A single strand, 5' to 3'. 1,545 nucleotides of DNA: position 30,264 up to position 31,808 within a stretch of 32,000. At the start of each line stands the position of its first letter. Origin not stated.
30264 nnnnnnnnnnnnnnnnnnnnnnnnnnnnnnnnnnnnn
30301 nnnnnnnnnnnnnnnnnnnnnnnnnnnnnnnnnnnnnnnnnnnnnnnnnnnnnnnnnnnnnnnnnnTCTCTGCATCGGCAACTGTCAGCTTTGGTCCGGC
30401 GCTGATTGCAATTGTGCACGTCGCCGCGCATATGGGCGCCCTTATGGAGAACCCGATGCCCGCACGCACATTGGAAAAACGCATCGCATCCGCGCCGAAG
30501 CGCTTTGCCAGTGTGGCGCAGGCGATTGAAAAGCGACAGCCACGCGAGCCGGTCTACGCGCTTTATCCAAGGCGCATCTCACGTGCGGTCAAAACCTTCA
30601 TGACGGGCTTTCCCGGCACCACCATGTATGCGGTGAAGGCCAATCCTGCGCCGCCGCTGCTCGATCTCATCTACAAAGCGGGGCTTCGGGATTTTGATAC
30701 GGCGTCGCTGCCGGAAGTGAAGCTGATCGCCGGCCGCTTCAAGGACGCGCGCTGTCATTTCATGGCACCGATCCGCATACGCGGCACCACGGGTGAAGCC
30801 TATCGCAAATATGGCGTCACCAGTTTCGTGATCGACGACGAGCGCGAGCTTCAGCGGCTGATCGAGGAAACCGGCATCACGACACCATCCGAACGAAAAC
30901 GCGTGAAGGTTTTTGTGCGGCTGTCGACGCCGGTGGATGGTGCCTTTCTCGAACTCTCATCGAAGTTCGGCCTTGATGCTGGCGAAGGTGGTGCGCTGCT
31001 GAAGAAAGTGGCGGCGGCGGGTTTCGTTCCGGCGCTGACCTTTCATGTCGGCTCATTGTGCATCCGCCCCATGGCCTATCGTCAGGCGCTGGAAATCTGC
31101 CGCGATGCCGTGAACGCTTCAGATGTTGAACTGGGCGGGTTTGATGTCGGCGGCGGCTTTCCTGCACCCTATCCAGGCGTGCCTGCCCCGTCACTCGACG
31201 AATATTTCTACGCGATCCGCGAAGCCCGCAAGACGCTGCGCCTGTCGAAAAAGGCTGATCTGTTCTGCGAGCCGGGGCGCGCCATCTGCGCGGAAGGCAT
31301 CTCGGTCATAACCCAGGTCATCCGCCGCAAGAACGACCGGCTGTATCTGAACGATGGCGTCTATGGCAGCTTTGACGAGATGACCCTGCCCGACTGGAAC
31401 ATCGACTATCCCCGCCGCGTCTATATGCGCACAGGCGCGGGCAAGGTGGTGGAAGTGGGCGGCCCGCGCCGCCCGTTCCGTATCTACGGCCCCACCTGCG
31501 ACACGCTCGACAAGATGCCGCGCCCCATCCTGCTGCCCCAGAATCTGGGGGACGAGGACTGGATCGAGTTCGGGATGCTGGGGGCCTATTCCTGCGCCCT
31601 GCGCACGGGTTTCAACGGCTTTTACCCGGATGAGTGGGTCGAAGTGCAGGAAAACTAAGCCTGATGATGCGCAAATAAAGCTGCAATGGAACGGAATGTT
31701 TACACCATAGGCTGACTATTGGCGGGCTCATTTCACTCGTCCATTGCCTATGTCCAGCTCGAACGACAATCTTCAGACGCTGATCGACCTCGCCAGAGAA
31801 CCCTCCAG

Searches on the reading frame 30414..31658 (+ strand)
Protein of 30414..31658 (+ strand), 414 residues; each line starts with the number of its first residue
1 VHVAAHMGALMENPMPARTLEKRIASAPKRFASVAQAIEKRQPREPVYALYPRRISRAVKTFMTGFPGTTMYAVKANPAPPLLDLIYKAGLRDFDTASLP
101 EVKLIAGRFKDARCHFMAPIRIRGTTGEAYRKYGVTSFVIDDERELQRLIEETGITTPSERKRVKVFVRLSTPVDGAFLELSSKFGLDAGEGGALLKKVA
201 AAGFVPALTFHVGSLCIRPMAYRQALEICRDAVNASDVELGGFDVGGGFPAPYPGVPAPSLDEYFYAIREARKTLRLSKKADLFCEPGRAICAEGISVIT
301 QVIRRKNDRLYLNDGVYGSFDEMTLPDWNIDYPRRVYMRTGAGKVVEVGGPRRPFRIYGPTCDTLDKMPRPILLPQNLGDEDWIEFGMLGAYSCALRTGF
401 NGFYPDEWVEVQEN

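Call 7: search_protein_families(library=pfam, proteins=[window:30414-31658:+], max_evalue=0.01)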
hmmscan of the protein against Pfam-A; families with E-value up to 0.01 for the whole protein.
window:30414-31658:+ (414 aa): 2 families
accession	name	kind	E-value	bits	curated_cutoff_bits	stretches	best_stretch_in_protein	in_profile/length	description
PF02784.22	Orn_Arg_deC_N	-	4.2e-23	82.4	23.4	1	54-293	3-247/247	Pyridoxal-dependent decarboxylase, pyridoxal binding domain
PF00278.28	Orn_DAP_Arg_deC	-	1.5e-08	35.2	23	1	297-387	9-92/95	Pyridoxal-dependent decarboxylase, C-terminal sheet domain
